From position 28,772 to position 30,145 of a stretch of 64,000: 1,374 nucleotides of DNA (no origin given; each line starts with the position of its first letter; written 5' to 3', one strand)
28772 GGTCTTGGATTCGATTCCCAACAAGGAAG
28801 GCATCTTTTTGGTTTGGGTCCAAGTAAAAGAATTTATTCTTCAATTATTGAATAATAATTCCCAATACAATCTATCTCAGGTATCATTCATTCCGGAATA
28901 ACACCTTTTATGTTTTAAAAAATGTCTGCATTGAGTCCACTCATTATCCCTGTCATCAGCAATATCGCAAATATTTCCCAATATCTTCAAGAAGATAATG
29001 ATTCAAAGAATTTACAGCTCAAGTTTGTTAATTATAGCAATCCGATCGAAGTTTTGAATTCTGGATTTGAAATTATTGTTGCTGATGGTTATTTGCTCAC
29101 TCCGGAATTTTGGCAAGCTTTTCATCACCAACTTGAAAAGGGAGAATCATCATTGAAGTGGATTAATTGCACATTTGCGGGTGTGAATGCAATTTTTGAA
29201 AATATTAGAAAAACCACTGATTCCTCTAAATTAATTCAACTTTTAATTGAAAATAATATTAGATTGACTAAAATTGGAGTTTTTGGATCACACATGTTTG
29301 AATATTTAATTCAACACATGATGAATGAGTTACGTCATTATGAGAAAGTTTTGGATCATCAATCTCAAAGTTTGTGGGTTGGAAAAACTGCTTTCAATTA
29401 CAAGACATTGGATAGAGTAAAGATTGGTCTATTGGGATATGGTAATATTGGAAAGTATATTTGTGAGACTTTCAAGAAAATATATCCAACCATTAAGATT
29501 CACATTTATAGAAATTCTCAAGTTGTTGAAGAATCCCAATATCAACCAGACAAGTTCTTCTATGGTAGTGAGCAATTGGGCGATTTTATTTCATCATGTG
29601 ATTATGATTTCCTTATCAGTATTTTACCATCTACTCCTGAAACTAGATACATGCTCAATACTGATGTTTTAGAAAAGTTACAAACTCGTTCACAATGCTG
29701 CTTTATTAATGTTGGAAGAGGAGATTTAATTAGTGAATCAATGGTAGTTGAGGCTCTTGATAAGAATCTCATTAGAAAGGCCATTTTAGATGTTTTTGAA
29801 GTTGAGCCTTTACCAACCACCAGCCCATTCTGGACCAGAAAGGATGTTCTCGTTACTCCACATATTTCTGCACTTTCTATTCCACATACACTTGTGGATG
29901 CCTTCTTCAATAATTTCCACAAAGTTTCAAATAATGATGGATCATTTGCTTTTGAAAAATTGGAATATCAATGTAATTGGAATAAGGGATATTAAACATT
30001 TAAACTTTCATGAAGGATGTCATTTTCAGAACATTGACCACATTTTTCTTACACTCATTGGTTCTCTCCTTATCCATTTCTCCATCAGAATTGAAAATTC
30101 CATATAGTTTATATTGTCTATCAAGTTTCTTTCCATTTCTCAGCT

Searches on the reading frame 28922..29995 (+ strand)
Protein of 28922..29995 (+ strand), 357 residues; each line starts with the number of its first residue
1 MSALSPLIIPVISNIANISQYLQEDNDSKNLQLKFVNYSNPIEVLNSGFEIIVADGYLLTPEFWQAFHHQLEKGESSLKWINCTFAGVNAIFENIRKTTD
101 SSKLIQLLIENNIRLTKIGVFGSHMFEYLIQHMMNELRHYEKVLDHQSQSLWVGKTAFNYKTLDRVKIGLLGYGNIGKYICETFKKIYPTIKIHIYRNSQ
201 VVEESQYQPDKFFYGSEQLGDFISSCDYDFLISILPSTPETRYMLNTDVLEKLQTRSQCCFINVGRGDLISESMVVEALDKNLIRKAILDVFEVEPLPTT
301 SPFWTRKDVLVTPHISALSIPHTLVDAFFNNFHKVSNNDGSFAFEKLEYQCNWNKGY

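Call 26: search_protein_families(library=pfam, proteins=[window:28922-29995:+], max_evalue=0.001)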
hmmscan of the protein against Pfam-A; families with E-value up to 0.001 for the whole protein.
window:28922-29995:+ (357 aa): 1 family
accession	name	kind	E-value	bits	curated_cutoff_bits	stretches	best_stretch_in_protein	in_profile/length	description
PF02826.25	2-Hacid_dh_C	-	7.9e-35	120.3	25.1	1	131-316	2-178/178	D-isomer specific 2-hydroxyacid dehydrogenase, NAD binding domain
